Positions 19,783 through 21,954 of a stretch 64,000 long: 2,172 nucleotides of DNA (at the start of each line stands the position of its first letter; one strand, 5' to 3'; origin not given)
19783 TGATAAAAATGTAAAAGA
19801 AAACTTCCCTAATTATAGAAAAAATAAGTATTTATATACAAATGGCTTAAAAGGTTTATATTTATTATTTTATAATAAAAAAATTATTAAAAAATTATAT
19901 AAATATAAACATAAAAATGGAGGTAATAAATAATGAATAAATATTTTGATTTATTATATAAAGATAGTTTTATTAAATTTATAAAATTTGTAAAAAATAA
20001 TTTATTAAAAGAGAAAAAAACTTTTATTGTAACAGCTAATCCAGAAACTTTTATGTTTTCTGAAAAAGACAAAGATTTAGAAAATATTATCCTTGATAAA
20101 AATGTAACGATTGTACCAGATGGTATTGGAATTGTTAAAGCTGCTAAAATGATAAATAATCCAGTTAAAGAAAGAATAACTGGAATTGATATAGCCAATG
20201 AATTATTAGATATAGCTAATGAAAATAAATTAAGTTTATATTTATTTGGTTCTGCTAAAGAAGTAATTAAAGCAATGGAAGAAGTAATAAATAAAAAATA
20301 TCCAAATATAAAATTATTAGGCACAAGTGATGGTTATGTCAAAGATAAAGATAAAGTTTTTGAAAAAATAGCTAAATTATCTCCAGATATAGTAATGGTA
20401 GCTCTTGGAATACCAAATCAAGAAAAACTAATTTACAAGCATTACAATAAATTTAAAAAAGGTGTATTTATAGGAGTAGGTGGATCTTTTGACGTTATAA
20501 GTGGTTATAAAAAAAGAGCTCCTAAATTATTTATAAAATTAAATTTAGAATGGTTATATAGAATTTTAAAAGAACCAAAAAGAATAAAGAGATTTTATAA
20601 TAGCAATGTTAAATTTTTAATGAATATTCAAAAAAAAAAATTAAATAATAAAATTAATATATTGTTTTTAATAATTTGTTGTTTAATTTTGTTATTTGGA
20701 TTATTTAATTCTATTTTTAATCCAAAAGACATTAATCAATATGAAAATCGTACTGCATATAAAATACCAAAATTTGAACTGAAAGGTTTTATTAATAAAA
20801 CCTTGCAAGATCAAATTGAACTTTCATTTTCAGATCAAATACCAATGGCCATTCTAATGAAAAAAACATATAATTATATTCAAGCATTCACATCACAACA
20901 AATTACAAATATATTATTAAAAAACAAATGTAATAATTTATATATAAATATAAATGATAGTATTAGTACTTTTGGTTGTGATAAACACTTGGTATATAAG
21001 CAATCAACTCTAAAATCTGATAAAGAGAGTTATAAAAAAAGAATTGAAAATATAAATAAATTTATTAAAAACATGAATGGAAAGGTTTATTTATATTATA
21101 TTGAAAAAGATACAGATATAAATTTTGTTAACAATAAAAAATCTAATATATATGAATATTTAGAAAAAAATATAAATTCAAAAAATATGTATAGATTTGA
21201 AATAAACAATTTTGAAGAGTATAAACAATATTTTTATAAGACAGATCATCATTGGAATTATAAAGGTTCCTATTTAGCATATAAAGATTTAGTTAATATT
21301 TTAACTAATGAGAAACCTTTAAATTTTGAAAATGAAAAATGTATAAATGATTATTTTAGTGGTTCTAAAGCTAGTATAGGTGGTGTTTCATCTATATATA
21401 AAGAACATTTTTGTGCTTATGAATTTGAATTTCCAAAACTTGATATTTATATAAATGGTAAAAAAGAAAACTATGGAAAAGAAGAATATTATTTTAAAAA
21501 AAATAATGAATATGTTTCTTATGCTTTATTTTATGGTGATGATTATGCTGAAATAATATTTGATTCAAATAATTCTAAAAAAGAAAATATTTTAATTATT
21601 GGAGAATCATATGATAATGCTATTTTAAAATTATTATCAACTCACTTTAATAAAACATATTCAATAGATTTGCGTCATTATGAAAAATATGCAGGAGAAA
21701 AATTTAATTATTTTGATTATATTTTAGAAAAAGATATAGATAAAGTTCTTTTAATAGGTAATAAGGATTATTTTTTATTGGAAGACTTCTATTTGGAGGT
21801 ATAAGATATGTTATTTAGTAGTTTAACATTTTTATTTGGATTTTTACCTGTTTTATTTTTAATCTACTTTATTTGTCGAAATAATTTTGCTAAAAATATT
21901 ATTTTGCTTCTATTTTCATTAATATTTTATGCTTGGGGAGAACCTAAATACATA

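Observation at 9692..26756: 17-kb cell-wall glycopolymer locus: teichoic-acid-type linkage-unit enzymes combined with Wzx/Wzy export and double O-acylation machinery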

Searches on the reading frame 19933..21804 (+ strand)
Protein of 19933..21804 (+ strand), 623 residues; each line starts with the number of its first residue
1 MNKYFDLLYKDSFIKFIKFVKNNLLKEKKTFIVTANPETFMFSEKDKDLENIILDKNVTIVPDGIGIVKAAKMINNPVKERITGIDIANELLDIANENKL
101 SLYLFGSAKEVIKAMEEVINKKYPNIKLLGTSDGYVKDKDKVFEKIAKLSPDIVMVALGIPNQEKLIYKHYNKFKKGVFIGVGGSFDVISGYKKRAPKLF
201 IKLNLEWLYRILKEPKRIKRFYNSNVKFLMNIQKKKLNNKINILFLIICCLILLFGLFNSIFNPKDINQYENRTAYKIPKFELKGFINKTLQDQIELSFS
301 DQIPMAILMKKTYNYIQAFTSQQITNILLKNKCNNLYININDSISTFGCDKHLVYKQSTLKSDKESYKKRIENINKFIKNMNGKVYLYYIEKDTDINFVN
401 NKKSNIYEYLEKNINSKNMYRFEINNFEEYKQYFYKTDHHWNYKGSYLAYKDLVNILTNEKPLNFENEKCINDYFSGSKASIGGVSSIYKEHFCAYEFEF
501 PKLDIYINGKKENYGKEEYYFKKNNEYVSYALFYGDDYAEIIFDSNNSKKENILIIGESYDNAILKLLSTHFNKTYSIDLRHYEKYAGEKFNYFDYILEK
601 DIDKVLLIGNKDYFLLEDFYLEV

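Call 5: search_protein_families(library=pfam, proteins=[window:19933-21801:+], max_evalue=0.01)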
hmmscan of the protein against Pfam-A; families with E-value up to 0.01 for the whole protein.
window:19933-21801:+ (623 aa): 3 families
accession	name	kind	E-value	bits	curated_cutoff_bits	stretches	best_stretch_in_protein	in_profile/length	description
PF03808.19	Glyco_tran_WecG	-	1.8e-57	194.3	27.4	1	60-222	4-168/168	Glycosyl transferase WecG/TagA/CpsF family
PF14286.12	DHHW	-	5.6e-07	29.6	25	1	394-577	196-384/385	DHHW protein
PF16822.11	ALGX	-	0.00049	20.3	26.5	1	429-461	102-134/268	SGNH hydrolase-like domain, acetyltransferase AlgX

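Call 7: search_protein_families(library=ncbifam, proteins=[window:19933-21801:+], max_evalue=0.001)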
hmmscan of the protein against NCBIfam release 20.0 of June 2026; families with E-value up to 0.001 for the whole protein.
window:19933-21801:+ (623 aa): 4 families
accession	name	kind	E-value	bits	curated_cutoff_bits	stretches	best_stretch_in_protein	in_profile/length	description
NF041710.1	UDPacetylman_taseTarA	equivalog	5.9e-61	206.1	350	1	18-238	30-246/247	N-acetylglucosaminyldiphosphoundecaprenol N-acetyl-beta-D-mannosaminyltransferase TarA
TIGR00696.1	wecG_tagA_cpsF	superfamily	3.1e-55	186.7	69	1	53-223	2-174/178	WecB/TagA/CpsF family glycosyltransferase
NF002980.1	PRK03692.1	equivalog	4.7e-40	137.5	323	1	14-231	18-234/240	lipopolysaccharide N-acetylmannosaminouronosyltransferase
NF041872.1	EPS_EpsA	equivalog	5.2e-31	108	500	1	27-227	44-248/265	exopolysaccharide biosynthesis glycosyltransferase EpsA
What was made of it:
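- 19933..21804 (+): g9, fusion of TagA (UDP-ManNAc:GlcNAc-PP-Und ManNAc transferase, residues 18-238), one TM helix (243-261) and a PatB1-type DHHW O-acetyltransferase domain (about 300-620). TarA 206 bits (call 7).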

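Call 11: find_encoding_contigs(protein=window:19933-21804:+, flank=10000, max_places=6)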
Protein window:19933-21804:+ (623 aa): 5 contigs read that carry it; 1 place shown.
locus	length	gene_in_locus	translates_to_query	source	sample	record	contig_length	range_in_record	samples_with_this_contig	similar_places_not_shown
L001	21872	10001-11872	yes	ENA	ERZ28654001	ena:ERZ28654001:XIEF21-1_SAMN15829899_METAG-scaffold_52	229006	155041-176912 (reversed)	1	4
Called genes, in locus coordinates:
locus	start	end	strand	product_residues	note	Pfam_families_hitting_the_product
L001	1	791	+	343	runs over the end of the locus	PF00953:Glycos_transf_4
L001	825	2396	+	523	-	PF01943:Polysacc_synt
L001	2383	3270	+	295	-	PF05704:Caps_synth, PF04488:Gly_transf_sug (weak)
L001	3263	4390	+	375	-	PF04464:Glyphos_transf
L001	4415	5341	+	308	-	PF00535:Glycos_transf_2, PF10111:Glyco_tranf_2_2, PF13641:Glyco_tranf_2_3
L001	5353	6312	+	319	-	PF00535:Glycos_transf_2, PF10111:Glyco_tranf_2_2, PF13641:Glyco_tranf_2_3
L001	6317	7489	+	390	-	PF13439:Glyco_transf_4 (faint), PF20706:GT4-conflict, PF00534:Glycos_transf_1, PF13692:Glyco_trans_1_4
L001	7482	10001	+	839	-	PF13425:O-antigen_lig, PF00535:Glycos_transf_2, PF10111:Glyco_tranf_2_2, PF13641:Glyco_tranf_2_3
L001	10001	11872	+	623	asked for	PF03808:Glyco_tran_WecG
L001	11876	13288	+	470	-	PF03062:MBOAT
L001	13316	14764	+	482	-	PF03062:MBOAT, PF13813:MBOAT_2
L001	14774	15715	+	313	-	-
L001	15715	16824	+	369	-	PF02350:Epimerase_2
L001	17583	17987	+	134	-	-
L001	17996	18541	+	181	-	PF01595:CNNM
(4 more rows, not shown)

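Call 13: find_homologous_proteins(query=window:19933-21801:+, max_evalue=0.00001)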
Query window:19933-21801:+ (623 aa): 778 proteins with E <= 0.00001 among 8000 candidates; the best 120 are listed.
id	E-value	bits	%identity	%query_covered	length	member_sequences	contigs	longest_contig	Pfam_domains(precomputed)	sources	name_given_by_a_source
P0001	9.5e-246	835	61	100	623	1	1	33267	PF14286.13,PF03808.20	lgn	-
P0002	8.4e-245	832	61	100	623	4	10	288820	PF14286.13,PF03808.20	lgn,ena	-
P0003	9.4e-245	832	61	100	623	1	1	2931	PF03808.20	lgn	-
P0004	5.5e-244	829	61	100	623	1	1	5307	PF14286.13,PF03808.20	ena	-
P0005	1.3e-243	828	61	100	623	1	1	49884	PF14286.13,PF03808.20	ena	-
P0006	1.9e-243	828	61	100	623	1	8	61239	PF14286.13,PF03808.20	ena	-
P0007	2.9e-243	827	61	100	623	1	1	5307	PF14286.13,PF03808.20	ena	-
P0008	5.0e-243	826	61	100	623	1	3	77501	PF14286.13,PF03808.20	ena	-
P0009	6.4e-243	826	61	100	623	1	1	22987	PF14286.13,PF03808.20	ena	-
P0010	1.0e-242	825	61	100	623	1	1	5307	PF14286.13,PF03808.20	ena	-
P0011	1.2e-242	825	61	100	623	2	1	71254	PF14286.13,PF03808.20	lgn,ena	-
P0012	2.2e-242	824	60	100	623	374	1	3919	PF14286.13,PF03808.20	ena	-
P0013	5.0e-241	820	60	100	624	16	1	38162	PF03808.20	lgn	-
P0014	1.6e-239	815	60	100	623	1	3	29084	PF03808.20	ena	-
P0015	1.3e-237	808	60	100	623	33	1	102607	PF14286.13,PF03808.20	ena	-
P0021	1.6e-222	758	57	99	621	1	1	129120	PF03808.20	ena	-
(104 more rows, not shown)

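Call 15: find_related_loci(query=A1, collection=genome_contigs, flank=10000)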
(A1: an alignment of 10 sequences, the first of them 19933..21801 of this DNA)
Query A1 (623 aa) in genome_contigs; peptide patterns used: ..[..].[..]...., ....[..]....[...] (x = any residue, [..] = any of these).
600 stretches matched a pattern (row limit reached: there are more); 542 encode a relative of the query (tblastn E <= 1e-3); the best 80 are kept; 80 distinct loci.
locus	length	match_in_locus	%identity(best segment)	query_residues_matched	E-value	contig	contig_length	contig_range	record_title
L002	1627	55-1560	62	122-623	0e+0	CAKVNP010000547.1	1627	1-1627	MAG: uncultured Clostridium sp. isolate REFINED_METABAT215_TOP10_CONTIGS_1500_ASSEMBLY_K77_MERGED__Hadza_MoBio_hadza-I-L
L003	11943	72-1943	49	1-619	5e-173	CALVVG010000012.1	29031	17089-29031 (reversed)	MAG: uncultured Bacilli bacterium isolate BRZ_GA__bin85 genome assembly, contig: BRZ_GA__NODE_2362_length_29031_cov_32.5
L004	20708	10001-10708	66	1-236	2e-96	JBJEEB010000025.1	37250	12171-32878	MAG: Bacilli bacterium isolate LOHA07_bin.021 NODE_240_length_37250_cov_11.438903, whole genome shotgun sequence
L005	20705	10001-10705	67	1-235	3e-96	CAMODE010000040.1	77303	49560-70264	MAG: uncultured Bacillales bacterium isolate SRR873609_bin.88_metaWRAP_v1.3_MAG genome assembly, contig: ERZ1756109_2694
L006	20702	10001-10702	68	1-234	6e-96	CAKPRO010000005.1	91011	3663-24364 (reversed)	MAG: uncultured Bacilli bacterium isolate REFINED_METABAT215_TOP10_CONTIGS_1500_ASSEMBLY_K77_MERGED__Hadza_MoBio_hadza-E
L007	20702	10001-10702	67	1-234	8e-96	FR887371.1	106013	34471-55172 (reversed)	Clostridium sp. CAG:302 genomic scaffold, scf67, whole genome shotgun sequence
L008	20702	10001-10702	67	1-234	1e-95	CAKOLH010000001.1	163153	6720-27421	MAG: uncultured Bacilli bacterium isolate REFINED_METABAT215_TOP10_CONTIGS_1500_ASSEMBLY_K77_MERGED__Hadza_MoBio_hadza-A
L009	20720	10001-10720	65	1-240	8e-94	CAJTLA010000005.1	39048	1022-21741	MAG TPA_asm: uncultured Bacilli bacterium isolate MGBC102946 genome assembly, contig: MGBC102946.5, whole genome shotgun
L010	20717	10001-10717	64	1-239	5e-93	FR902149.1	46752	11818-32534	Clostridium sp. CAG:914 genomic scaffold, scf58, whole genome shotgun sequence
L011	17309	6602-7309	64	1-236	2e-92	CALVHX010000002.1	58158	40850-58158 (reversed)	MAG: uncultured Bacilli bacterium isolate BRZ_PI__bin89 genome assembly, contig: BRZ_PI__NODE_691_length_58158_cov_8.452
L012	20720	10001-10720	64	1-240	2e-92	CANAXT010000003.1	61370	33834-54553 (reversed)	MAG TPA_asm: uncultured Tenericutes bacterium isolate SRR16350204_bin.22_metawrap_v1.3_MAG genome assembly, contig: NODE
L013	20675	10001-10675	68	1-225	2e-92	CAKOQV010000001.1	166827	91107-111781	MAG: uncultured Bacilli bacterium isolate REFINED_METABAT215_TOP10_CONTIGS_1500_ASSEMBLY_K77_MERGED__Nepal_MoBio_Fiber-H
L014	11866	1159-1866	67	1-236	3e-91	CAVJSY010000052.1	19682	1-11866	Oribacterium sp. isolate G02624-L1_cleanbin_000032 genome assembly, contig: Spades_G02624-L1_contig_991, whole genome sh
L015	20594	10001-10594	73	31-228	3e-91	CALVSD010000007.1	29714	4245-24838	MAG: uncultured Bacilli bacterium isolate BRZ_EV__bin65 genome assembly, contig: BRZ_EV__NODE_1737_length_29714_cov_9.42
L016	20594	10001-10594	73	31-228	8e-91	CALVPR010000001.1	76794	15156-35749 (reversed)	MAG: uncultured Bacilli bacterium isolate BRZ_EF__bin109 genome assembly, contig: BRZ_EF__NODE_484_length_76794_cov_9.90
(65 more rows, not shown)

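Call 19: search_solved_structures(query=window:19933-21801:+, max_evalue=0.01)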
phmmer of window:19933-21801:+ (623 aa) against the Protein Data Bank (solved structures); distinct sequences matched with E-value up to 0.01: 6.
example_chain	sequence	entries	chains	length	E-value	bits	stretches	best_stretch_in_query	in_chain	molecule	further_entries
7mpk_A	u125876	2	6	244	6.2e-43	150.4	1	20-228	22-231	N-acetylglucosaminyldiphosphoundecaprenol N-acetyl-beta-D-mannosaminyltransferase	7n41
5wb4_A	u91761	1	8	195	7.1e-33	117.2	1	20-191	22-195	N-acetylglucosaminyldiphosphoundecaprenol N-acetyl-beta-D-mannosaminyltransferase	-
5wfg_A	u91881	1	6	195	9.7e-33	116.7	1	20-191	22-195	N-acetylglucosaminyldiphosphoundecaprenol N-acetyl-beta-D-mannosaminyltransferase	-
5v8e_A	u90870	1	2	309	3.5e-14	55.5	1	364-609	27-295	Bacillus cereus PatB1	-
5v8d_A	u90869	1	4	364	7.4e-14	54.4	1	314-609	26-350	Bacillus cereus PatB1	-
4nzk_A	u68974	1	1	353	0.0049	18.6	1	403-589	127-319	Uncharacterized protein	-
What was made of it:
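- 19933..21804 (+): PDB TagA 7MPK at 6e-43 and B. cereus PatB1 5V8E at 3.5e-14 (call 19).
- On Classical TagGH-dependent wall teichoic acid pathway: TarA 206 bits and PDB TagA at 6e-43 (calls 7, 19).
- TagA and MnaA are assigned with high scores (calls 7, 19).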

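Call 43: find_encoding_contigs(protein=P0002, flank=10000, max_places=3)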
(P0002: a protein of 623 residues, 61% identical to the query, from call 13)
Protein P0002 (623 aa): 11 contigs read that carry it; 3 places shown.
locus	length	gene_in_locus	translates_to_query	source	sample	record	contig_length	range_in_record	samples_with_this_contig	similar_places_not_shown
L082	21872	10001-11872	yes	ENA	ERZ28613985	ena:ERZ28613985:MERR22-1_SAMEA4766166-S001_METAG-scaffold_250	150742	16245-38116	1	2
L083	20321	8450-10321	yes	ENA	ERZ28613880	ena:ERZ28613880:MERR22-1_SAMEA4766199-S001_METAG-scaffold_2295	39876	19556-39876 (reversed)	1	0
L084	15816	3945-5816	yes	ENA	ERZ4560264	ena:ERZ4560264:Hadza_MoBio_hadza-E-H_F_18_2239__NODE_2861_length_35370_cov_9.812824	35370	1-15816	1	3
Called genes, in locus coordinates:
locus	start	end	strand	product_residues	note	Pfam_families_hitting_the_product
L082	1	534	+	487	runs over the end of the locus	PF01943:Polysacc_synt, PF13440:Polysacc_synt_3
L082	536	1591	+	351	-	PF00685:Sulfotransfer_1 (weak), PF13469:Sulfotransfer_3 (faint)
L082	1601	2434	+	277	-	PF04991:LicD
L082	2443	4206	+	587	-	PF00884:Sulfatase (weak), PF01663:Phosphodiest (faint), PF00884:Sulfatase, PF16347:SGSH_C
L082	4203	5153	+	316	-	PF00535:Glycos_transf_2, PF10111:Glyco_tranf_2_2, PF13641:Glyco_tranf_2_3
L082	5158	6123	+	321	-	PF00535:Glycos_transf_2, PF10111:Glyco_tranf_2_2, PF13506:Glyco_transf_21 (weak), PF13641:Glyco_tranf_2_3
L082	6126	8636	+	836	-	PF13425:O-antigen_lig, PF20706:GT4-conflict, PF00534:Glycos_transf_1, PF13692:Glyco_trans_1_4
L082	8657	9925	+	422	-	PF01522:Polysacc_deac_1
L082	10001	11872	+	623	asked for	PF03808:Glyco_tran_WecG, PF14286:DHHW (weak)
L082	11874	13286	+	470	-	PF03062:MBOAT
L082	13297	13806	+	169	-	PF00884:Sulfatase (weak)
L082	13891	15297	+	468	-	PF03062:MBOAT, PF13813:MBOAT_2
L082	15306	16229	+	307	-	PF07611:DUF1574 (faint)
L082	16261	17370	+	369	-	PF02350:Epimerase_2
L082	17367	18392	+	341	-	PF00106:adh_short (weak), PF01073:3Beta_HSD, PF01370:Epimerase, PF02719:Polysacc_synt_2, PF04321:RmlD_sub_bind, PF05368:NmrA (weak), PF13460:NAD_binding_10, PF16363:GDP_Man_Dehyd, +1 more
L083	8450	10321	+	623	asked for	PF03808:Glyco_tran_WecG, PF14286:DHHW (weak)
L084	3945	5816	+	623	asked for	PF03808:Glyco_tran_WecG, PF14286:DHHW (weak)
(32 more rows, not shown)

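Call 44: find_encoding_contigs(protein=P0021, flank=10000, max_places=2)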
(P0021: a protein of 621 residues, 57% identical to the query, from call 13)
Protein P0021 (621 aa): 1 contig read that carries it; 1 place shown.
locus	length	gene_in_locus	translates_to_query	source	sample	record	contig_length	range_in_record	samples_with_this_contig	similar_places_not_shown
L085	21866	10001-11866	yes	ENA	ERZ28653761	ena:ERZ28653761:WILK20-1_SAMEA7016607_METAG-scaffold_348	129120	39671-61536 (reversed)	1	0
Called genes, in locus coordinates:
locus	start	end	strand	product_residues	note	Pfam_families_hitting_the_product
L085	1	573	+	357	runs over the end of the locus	PF00266:Aminotran_5, PF00155:Aminotran_1_2 (weak)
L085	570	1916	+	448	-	PF01467:CTP_transf_like, PF01408:GFO_IDH_MocA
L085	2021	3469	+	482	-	PF01943:Polysacc_synt, PF13440:Polysacc_synt_3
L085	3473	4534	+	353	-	-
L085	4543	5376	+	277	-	PF04991:LicD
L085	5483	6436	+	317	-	PF00535:Glycos_transf_2, PF10111:Glyco_tranf_2_2, PF13641:Glyco_tranf_2_3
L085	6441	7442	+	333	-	PF00535:Glycos_transf_2, PF10111:Glyco_tranf_2_2, PF13641:Glyco_tranf_2_3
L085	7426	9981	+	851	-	PF13425:O-antigen_lig, PF00534:Glycos_transf_1, PF13692:Glyco_trans_1_4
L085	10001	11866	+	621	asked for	PF03808:Glyco_tran_WecG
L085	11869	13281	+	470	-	PF03062:MBOAT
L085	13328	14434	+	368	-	PF02350:Epimerase_2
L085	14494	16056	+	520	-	PF00884:Sulfatase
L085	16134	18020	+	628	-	PF03816:LytR_cpsA_psr, PF02368:Big_2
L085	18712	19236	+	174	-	-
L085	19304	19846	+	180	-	PF00210:Ferritin (faint), PF02915:Rubrerythrin, PF21349:RUBY_RBDX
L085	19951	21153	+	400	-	PF00464:SHMT, PF01053:Cys_Met_Meta_PP (faint), PF00155:Aminotran_1_2, PF01041:DegT_DnrJ_EryC1 (weak)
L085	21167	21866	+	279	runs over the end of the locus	PF00763:THF_DHG_CYH, PF02882:THF_DHG_CYH_C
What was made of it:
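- A related locus (L085) has an LCP gene adjacent (call 44).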

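Call 64: list_cluster_members(proteins=[P0241, window:19933-21801:+, window:33934-35841:+])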
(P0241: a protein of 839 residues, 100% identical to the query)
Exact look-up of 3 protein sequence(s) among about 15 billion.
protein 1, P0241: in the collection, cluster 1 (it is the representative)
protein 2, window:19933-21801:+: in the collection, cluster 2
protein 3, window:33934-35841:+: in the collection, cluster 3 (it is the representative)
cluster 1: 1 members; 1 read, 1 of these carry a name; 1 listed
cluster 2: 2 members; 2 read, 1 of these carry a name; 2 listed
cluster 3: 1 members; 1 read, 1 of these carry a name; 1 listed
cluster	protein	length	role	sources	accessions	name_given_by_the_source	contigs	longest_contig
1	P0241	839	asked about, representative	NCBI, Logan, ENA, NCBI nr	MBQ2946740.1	MAG: O-antigen ligase family protein [Bacilli bacterium] | O-antigen ligase family protein [Bacilli bacterium]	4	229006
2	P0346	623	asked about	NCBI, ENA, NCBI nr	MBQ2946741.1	MAG: WecB/TagA/CpsF family glycosyltransferase [Bacilli bacterium] | WecB/TagA/CpsF family glycosyltransferase [Bacilli bacterium]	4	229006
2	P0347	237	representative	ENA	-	-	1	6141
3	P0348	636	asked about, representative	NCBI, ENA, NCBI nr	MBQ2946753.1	MAG: DNA topoisomerase IV subunit B [Bacilli bacterium] | DNA topoisomerase IV subunit B [Bacilli bacterium]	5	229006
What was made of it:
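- Checked: The same gene calls exist on the source contig, a 229-kb metagenome scaffold also deposited at NCBI as MAG 'Bacilli bacterium' (calls 11, 64).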
